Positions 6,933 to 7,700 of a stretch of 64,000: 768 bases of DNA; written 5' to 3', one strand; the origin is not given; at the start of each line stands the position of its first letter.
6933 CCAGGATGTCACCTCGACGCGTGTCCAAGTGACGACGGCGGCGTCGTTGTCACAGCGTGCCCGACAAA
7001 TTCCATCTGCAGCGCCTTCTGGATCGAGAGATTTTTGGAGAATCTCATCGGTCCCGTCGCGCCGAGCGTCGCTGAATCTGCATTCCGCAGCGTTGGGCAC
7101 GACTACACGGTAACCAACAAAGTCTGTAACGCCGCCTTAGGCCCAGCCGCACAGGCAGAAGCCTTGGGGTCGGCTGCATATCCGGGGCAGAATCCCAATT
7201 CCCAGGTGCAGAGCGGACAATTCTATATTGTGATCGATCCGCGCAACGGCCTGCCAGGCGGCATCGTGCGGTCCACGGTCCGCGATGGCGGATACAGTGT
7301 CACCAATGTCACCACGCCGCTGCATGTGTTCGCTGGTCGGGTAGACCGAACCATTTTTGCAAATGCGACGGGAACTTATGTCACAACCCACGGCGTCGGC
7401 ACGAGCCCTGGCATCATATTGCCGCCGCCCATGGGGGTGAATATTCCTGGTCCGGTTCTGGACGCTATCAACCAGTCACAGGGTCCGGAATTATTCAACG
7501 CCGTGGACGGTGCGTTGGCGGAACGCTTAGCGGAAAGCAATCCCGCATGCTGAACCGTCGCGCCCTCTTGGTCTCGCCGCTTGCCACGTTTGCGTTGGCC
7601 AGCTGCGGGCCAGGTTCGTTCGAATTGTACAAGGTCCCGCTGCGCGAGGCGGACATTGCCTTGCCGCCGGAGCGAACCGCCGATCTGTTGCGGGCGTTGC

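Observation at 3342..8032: Sec-signal Rhs polymorphic toxin with an unassignable 211-aa tip and an overlapping lipoprotein immunity candidate; no T6SS context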

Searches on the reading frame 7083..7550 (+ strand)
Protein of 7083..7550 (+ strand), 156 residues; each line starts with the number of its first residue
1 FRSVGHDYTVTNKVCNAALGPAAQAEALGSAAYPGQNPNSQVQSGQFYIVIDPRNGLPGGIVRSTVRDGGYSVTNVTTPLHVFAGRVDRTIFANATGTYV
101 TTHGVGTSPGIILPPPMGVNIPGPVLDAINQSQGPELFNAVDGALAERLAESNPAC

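Call 28: search_protein_families(library=pfam, alignment_id=A1, max_evalue=1)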
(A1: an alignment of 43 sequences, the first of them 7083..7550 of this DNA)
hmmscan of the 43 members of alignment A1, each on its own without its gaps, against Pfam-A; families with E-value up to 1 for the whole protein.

A. member 1, window:7083-7550:+ (156 aa): 1 family
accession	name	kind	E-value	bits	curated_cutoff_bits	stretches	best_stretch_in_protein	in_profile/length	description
PF02422.21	Keratin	-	0.011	15.8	25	1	107-132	30-55/80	Keratin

B. families by the number of members that match (of 43 scanned): 11 families
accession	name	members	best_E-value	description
PF04423.19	Rad50_zn_hook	3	0.19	Rad50 zinc hook motif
PF12437.13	GSIII_N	2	0.11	Glutamine synthetase type III N terminal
PF14717.12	DUF4465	1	0.0073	Domain of unknown function (DUF4465)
PF02422.21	Keratin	1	0.011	Keratin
PF25215.1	HVO_B0008_C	1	0.04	HVO_B0008 C-terminal domain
PF25189.1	Tad8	1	0.064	Type II Thoeris inhibitor Tad8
PF10772.14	Phage_HP1_Orf24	1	0.11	Bacteriophage HP1, Orf24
PF17801.7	Melibiase_C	1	0.11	Alpha galactosidase C-terminal beta sandwich domain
PF24441.1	DUF7560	1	0.11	Family of unknown function (DUF7560)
PF02234.24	CDI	1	0.17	Cyclin-dependent kinase inhibitor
PF18216.6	N_formyltrans_C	1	0.18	N-formyltransferase dimerization C-terminal domain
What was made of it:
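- On START / SRPBCC (helix-grip) superfamily: No such Pfam hit at E<=1 in any of 43 members (call 28).
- Closest known: Sec-dependent. Different: The tip family is not in that catalogue's Pfam-derived models (call 28).
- Closest known: AHSA1-like / SRPBCC proteins of unknown function. Different: No profile-level sequence match exists (call 28).
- No SRPBCC Pfam model matches any of 43 members, even at E<=1 (call 28).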

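Call 29: search_solved_structures(query=A1, max_evalue=10, show_alignments=2)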
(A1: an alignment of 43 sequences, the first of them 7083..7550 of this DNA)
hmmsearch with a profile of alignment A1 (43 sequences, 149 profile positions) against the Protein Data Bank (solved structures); distinct sequences matched with E-value up to 10: 2.
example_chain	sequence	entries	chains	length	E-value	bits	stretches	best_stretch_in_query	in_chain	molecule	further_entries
9yec_Ba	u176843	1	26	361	0.45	13.6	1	46-138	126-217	Flagellar P-ring protein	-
9ydo_Ba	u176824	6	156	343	0.47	13.6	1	46-138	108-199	Flagellar P-ring protein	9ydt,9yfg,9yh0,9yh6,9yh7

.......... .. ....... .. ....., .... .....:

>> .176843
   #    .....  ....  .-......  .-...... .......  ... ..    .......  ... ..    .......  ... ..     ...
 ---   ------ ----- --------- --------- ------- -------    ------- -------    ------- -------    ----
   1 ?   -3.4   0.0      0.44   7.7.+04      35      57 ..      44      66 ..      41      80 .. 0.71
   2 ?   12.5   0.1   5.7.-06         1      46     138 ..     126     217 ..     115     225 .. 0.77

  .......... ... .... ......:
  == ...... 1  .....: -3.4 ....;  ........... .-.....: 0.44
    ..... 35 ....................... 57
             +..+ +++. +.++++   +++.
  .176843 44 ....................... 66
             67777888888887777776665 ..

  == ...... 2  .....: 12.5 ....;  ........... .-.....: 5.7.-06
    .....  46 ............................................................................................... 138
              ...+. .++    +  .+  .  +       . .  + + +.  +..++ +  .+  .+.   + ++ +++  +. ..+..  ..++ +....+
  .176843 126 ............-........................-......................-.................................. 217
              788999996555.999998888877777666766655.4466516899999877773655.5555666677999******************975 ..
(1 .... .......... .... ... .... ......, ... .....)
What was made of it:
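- On START / SRPBCC (helix-grip) superfamily: The PDB profile search found only chance-level FlgI hits (call 29).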

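Call 30: find_homologous_proteins(query=A1, max_evalue=0.001)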
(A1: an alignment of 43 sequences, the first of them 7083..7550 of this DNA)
Query A1 (43 sequences) (156 aa, profile of the alignment): 8 proteins with E <= 0.001 among 4139 candidates.
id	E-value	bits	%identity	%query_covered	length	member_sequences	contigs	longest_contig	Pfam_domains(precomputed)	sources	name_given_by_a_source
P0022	1.2e-43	167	37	96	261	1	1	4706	-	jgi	jgi:hypothetical protein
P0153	4.0e-43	165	37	90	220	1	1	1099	-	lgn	-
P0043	2.4e-42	162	34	97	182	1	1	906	-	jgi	jgi:hypothetical protein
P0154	5.6e-41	158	37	97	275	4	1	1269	-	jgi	jgi:hypothetical protein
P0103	6.8e-41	158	33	94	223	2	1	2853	-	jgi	jgi:hypothetical protein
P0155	8.9e-39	151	33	92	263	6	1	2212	-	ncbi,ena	-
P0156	1.6e-37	147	46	66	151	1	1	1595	-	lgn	-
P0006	3.6e-26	110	45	74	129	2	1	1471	-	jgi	-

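Call 34: find_related_loci(query=A2, collection=genome_contigs, flank=10000)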
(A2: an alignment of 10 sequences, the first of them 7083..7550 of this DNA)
Query A2 (156 aa) in genome_contigs; peptide patterns used: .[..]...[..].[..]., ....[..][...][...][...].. (x = any residue, [..] = any of these).
15 stretches matched a pattern; 6 encode a relative of the query (tblastn E <= 1e-3); 6 distinct loci.
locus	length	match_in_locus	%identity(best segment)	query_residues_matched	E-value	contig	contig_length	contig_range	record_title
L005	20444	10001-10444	46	2-147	5e-32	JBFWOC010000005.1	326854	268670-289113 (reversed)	MAG: Hyphomonadaceae bacterium isolate CA_2019_TPBF_127 NODE_289_length_326854_cov_22.102195_TPBF, whole genome shotgun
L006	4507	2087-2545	39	6-153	8e-25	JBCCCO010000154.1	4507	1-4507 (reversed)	MAG: Pseudomonadota bacterium isolate P01_A01_bin.61 k141_1132879_length_4507_cov_23.0000, whole genome shotgun sequence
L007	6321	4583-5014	38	6-149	2e-24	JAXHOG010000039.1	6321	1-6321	MAG: Marinagarivorans sp. isolate Salar_de_Ascotan_water_MAG_AWA26 contig_1441_polypolish, whole genome shotgun sequence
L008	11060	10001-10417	35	2-149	2e-21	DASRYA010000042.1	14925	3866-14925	MAG TPA_asm: Hyphomicrobium sp. isolate SMAG_U12974 k141_92293, whole genome shotgun sequence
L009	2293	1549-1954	34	2-145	6e-14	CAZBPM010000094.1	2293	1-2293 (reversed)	MAG TPA_asm: uncultured Hyphomicrobium sp. isolate SRP062349_co3_110 genome assembly, contig: NODE_33654_length_2293_cov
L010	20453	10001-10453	30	6-145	4e-10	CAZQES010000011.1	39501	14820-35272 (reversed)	MAG TPA_asm: uncultured Anaerolinea sp. isolate SRP287051_co2_9 genome assembly, contig: NODE_2212_length_39501_cov_7.81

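Call 37: predict_structure(alignment_id=A1)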
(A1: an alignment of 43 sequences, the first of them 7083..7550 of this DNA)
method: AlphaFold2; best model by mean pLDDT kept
length: 156 residues; sequences in the alignment: 43
mean_pLDDT: 96.2   pTM: 0.89
mean pLDDT of the five models: 96.2, 96.0, 95.8, 95.6, 95.2
residues with pLDDT >= 90: 149; 70-90: 4; 50-70: 2; < 50: 1
segments of 3 or more residues with pLDDT < 50: none
pLDDT, mean of each block of 10 residues (from residue 1): 83 99 98 98 98 96 98 98 97 99 97 92 95 98 98 96
secondary structure, 60 per line:
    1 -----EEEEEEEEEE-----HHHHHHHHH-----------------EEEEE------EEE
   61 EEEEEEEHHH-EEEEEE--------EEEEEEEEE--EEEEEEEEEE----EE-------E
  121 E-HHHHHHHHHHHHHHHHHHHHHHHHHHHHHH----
elements in order: E6-15 H21-29 E47-51 E58-67 E72-77 E86-94 E97-106 H123-152
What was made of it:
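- On START / SRPBCC (helix-grip) superfamily: AF2 model with pLDDT 96.2 (call 37).
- Fold: AF2 pLDDT 96.2 from a 43-sequence alignment (call 37).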

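Call 39: fold_search(model_id=the predicted structure, library=pdb)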
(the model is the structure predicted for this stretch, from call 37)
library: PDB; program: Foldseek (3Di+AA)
matches with E <= 10: 1387; with E <= 0.001: 18
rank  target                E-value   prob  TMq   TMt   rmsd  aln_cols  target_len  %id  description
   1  3q63_F                5.1e-05  1.00  0.53  0.58   4.8       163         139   12  X-ray crystal structure of protein MLL2253 from Mesorhizobium loti, Northeast Structural Genomics Consortium Target Ml (released 2011-01-12)
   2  3q63_A                1.7e-04  1.00  0.51  0.59   5.5       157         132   10  X-ray crystal structure of protein MLL2253 from Mesorhizobium loti, Northeast Structural Genomics Consortium Target Ml (released 2011-01-12)
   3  1xn6_MODEL_1_A        2.3e-04  1.00  0.51  0.54   5.1       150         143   15  Solution Structure of Northeast Structural Genomics Target Protein BcR68 encoded in gene Q816V6 of B. cereus (released 2004-12-14)
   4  3otl_B                2.3e-04  1.00  0.51  0.52   5.8       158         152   13  Three-dimensional Structure of the putative uncharacterized protein from Rhizobium leguminosarum at the resolution 1.9 (released 2010-09-22)
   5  3q63_B                2.6e-04  1.00  0.53  0.59   6.0       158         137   12  X-ray crystal structure of protein MLL2253 from Mesorhizobium loti, Northeast Structural Genomics Consortium Target Ml (released 2011-01-12)
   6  2rer                  2.8e-04  1.00  0.53  0.53   5.9       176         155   12  Crystal structure of the aromatase/cyclase domain of TcmN from Streptomyces glaucescens (released 2008-04-22)
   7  1xfs_B                2.8e-04  1.00  0.49  0.49   6.0       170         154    9  X-Ray Crystal Structure of Protein NE0264 from Nitrosomonas europaea. Northeast Structural Genomics Consortium Target  (released 2004-09-28)
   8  1xfs_A                2.8e-04  1.00  0.50  0.51   6.2       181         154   10  X-Ray Crystal Structure of Protein NE0264 from Nitrosomonas europaea. Northeast Structural Genomics Consortium Target  (released 2004-09-28)
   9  8es5_A                2.8e-04  1.00  0.41  0.44   7.8       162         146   11  Aha1 domain protein from Pseudomonas aeruginosa (released 2023-01-11)
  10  6v8h_G                3.3e-04  1.00  0.45  0.46   7.2       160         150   15  Crystal structure of Ara h 8.0201 (released 2020-12-16)
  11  3q63_D                4.2e-04  1.00  0.53  0.59   6.0       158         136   12  X-ray crystal structure of protein MLL2253 from Mesorhizobium loti, Northeast Structural Genomics Consortium Target Ml (released 2011-01-12)
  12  3q63_E                5.3e-04  1.00  0.52  0.58   6.0       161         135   10  X-ray crystal structure of protein MLL2253 from Mesorhizobium loti, Northeast Structural Genomics Consortium Target Ml (released 2011-01-12)
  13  2res                  6.0e-04  1.00  0.52  0.53   6.0       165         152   15  Tetracenomycin ARO/CYC mutant R69A (released 2008-04-22)
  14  2wql_A                6.4e-04  1.00  0.43  0.44   7.2       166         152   13  CRYSTAL STRUCTURE OF THE MAJOR CARROT ALLERGEN DAU C 1 (released 2009-09-01)
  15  3q6a_B                6.8e-04  1.00  0.52  0.59   5.3       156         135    8  X-ray crystal structure of the protein SSP2350 from Staphylococcus saprophyticus, Northeast structural genomics consor (released 2011-04-06)
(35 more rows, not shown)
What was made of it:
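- On START / SRPBCC (helix-grip) superfamily: Foldseek probability is 1.00 to many SRPBCC structures, E down to 5e-5, TM 0.5-0.58 (call 39).
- Closest known: AHSA1-like / SRPBCC proteins of unknown function. Same: These are the best Foldseek matches (call 39).
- Foldseek PDB hits are uniformly SRPBCC (AHSA1-like 3q63/1xn6/3otl/1xfs, TcmN ARO/CYC 2rer, Bet v 1, PYL), with probability 1.00, E down to 5e-5 and TM 0.5-0.58 (call 39). The fold assignment comes from call 39. The helix-grip fold is above all a binding fold (call 39).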

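Call 49: search_protein_families(library=pfam, proteins=[L008:8558-10519:+, L008:6257-7654:+, L007:3458-5026:+, L006:1589-2548:+], max_evalue=0.001)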
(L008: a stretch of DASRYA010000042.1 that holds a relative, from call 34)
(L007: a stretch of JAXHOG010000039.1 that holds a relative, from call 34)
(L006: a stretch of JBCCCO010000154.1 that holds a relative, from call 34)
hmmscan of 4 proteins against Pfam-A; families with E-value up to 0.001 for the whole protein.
L008:8558-10519:+ (654 aa): 1 family
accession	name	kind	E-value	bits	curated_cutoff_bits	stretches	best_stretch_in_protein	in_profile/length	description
PF04860.17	Phage_portal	-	9.3e-89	298.2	39.1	1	58-386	2-320/321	Phage portal protein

L008:6257-7654:+ (466 aa): 2 families
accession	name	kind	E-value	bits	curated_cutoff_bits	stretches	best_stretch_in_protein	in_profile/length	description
PF03237.21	Terminase_6N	-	1.1e-36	127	22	1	81-290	1-215/215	Terminase large subunit, T4likevirus-type, N-terminal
PF17289.8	Terminase_6C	-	1.4e-24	87.2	22.6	1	305-451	2-153/155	Terminase RNaseH-like domain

L007:3458-5026:+ (523 aa): 0 families

L006:1589-2548:+ (320 aa): 1 family
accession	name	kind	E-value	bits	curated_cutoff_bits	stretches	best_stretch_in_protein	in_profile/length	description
PF04830.18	DUF637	-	0.00061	20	26.6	0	19-143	44-166/168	Possible hemagglutinin (DUF637)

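Call 52: find_related_loci(query=A2, collection=viral_contigs, flank=6000)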
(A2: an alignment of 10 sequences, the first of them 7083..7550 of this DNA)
Query A2 (156 aa) in viral_contigs; peptide patterns used: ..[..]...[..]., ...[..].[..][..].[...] (x = any residue, [..] = any of these).
16 stretches matched a pattern, but none encodes a relative of the query by tblastn (E <= 1e-3).
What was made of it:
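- Tried and rejected: No relatives (call 52).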

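Call 53: find_related_loci(query=A2, collection=metagenome_contigs, flank=4000)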
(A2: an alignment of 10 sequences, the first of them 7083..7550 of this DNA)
Query A2 (156 aa) in metagenome_contigs; peptide patterns used: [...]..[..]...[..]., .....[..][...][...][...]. (x = any residue, [..] = any of these).
45 stretches matched a pattern; 5 encode a relative of the query (tblastn E <= 1e-3); 5 distinct loci.
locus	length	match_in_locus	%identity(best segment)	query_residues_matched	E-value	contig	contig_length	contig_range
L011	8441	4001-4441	62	5-156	1e-57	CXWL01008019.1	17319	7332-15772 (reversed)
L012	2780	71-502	40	3-156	1e-24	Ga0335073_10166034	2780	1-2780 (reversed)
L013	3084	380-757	34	5-142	2e-21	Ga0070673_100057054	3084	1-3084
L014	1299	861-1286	35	5-156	3e-21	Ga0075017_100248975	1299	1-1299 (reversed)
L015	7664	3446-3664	40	73-155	5e-10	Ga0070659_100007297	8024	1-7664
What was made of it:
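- Tried and rejected: A 10-sequence alignment gave 6 genome loci and 5 metagenome loci (calls 34, 53).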

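Call 72: fold_search(model_id=the predicted structure, library=viral)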
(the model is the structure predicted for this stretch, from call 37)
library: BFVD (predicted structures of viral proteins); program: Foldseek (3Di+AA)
matches with E <= 10: 882; with E <= 0.001: 0
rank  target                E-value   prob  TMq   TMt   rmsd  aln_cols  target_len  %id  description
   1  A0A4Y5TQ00            2.9e-02  0.75  0.38  0.30   9.1       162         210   12  (no name in the UniProt tables at hand)
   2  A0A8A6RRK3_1          4.2e-02  0.38  0.24  0.07   8.9       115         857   10  Polyprotein (Fragment) [Hymenopteran flavi-related virus]
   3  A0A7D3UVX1            5.0e-02  0.54  0.24  0.13  10.5       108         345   10  Uncharacterized protein [Fadolivirus FV1/VV64]
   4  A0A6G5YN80            7.2e-02  0.41  0.25  0.21  22.5       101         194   13  (no name in the UniProt tables at hand)
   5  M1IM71                9.1e-02  0.66  0.42  0.45   6.8       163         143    7  (no name in the UniProt tables at hand)
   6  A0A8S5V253            9.1e-02  0.35  0.33  0.26  11.3       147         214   12  Uncharacterized protein [Myoviridae sp. ctJ2i1]
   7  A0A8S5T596            1.2e-01  0.38  0.28  0.23   5.8       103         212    5  Uncharacterized protein [Siphoviridae sp. ctL7J9]
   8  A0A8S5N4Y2            1.2e-01  0.25  0.22  0.28   9.5       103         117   11  Uncharacterized protein [Siphoviridae sp. ctWDo30]
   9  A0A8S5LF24            1.5e-01  0.28  0.31  0.32  10.4       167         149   10  Uncharacterized protein [Siphoviridae sp. ct3CA7]
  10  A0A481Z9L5            1.5e-01  0.25  0.31  0.24   7.2       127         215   13  START domain protein [Pithovirus LCPAC304]
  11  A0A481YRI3            1.5e-01  0.15  0.21  0.08  10.2       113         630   10  RecD helicase /ATP-dependent exoDNAse [Marseillevirus LCMAC101]
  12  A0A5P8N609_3          1.6e-01  0.13  0.22  0.05   9.2       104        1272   10  (no name in the UniProt tables at hand)
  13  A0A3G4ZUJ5            1.9e-01  0.30  0.39  0.30   8.8       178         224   10  START domain containing protein [Barrevirus sp.]
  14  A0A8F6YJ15            1.9e-01  0.18  0.27  0.07  10.1       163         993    9  Uncharacterized protein (Fragment) [Rhinella marina erythrocytic-like virus]
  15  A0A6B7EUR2            1.9e-01  0.16  0.23  0.24  11.7       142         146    9  (no name in the UniProt tables at hand)
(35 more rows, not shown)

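Call 78: search_protein_families(library=phrogs, proteins=[window:7083-7550:+, L008:9800-10519:+], max_evalue=0.01)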
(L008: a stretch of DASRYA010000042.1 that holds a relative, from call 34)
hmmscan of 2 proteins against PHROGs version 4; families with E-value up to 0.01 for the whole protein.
window:7083-7550:+ (156 aa): 0 families

L008:9800-10519:+ (240 aa): 0 families

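Call 79: search_protein_families(library=pfam, proteins=[L011:69-1376:+, L011:2025-2885:+], max_evalue=0.01)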
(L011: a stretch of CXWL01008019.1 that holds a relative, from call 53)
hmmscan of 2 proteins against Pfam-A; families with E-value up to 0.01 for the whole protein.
L011:69-1376:+ (436 aa): 1 family
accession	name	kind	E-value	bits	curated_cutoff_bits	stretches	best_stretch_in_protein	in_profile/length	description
PF05593.20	RHS_repeat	-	8.6e-06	26.5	22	1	30-55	1-31/38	RHS Repeat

L011:2025-2885:+ (287 aa): 0 families
